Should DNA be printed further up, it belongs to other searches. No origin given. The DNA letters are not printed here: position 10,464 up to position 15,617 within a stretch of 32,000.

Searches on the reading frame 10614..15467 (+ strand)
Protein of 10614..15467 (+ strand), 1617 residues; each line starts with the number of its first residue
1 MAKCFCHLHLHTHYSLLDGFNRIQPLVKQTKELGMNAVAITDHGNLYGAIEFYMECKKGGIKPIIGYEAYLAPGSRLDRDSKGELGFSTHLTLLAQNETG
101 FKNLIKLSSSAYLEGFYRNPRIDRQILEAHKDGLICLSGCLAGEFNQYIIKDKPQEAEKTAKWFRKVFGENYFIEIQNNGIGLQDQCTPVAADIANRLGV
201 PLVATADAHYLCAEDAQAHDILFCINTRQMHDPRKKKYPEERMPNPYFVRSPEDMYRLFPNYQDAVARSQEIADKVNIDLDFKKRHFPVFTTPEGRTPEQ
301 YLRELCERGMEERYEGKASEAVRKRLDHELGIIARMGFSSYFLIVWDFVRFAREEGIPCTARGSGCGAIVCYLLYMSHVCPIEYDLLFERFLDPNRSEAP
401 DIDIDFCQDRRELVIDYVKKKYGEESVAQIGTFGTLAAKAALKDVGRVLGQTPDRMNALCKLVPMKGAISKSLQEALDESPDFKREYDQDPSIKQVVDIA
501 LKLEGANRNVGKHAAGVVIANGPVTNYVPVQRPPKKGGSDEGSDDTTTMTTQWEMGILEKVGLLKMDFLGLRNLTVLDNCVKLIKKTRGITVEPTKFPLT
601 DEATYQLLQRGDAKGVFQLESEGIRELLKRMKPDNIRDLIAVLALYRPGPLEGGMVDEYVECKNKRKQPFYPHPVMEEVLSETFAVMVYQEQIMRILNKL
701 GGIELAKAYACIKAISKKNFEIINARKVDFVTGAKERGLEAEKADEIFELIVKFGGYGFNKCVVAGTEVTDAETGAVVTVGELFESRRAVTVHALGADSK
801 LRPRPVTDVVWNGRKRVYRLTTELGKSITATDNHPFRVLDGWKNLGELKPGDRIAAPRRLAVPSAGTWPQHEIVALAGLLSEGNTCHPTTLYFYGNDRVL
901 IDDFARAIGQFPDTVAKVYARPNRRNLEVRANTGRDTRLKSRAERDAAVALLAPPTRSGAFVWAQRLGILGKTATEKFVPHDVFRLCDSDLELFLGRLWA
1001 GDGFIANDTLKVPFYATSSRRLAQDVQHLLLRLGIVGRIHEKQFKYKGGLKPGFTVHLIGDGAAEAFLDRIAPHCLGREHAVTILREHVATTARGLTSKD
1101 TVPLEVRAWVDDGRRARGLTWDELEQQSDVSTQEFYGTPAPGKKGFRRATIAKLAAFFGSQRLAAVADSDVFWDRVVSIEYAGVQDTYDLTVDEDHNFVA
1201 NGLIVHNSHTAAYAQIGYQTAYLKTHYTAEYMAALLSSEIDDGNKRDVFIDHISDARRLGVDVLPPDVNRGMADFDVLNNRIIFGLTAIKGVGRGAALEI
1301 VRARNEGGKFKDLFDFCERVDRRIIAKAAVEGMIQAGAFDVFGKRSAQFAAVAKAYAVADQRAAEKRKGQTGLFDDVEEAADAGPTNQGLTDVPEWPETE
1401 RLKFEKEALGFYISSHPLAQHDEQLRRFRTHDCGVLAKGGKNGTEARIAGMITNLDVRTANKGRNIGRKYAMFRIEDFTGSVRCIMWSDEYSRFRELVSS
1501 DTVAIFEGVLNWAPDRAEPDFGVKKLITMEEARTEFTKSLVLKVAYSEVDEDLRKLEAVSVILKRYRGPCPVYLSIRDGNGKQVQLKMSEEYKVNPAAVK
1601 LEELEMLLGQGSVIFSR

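Call 10: search_protein_families(library=pfam, proteins=[window:10614-15467:+], max_evalue=0.01)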
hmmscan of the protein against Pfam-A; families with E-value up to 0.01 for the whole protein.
window:10614-15467:+ (1617 aa): 7 families
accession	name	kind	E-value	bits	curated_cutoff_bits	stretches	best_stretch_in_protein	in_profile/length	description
PF07733.18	DNA_pol3_alpha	-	3.3e-95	319.1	23.9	1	300-570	1-260/260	Bacterial DNA polymerase III alpha NTPase domain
PF02811.25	PHP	-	6.8e-58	196.1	26.4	1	7-178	1-163/164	PHP domain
PF17657.6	DNA_pol3_finger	-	4.3e-57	192.5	22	1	573-738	1-166/166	Bacterial DNA polymerase III alpha subunit finger domain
PF14579.12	HHH_6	-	2.1e-27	95.6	25.6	1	1260-1346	1-87/90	Helix-hairpin-helix motif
PF14890.11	Intein_splicing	-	2e-21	76.9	35.8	1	774-1207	6-155/155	Intein splicing domain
PF14528.11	LAGLIDADG_3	-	4.2e-13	49.8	22.5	1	993-1071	5-81/82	LAGLIDADG-like domain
PF01336.31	tRNA_anti-codon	-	1.7e-08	34.7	27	1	1447-1516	2-63/75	OB-fold nucleic acid binding domain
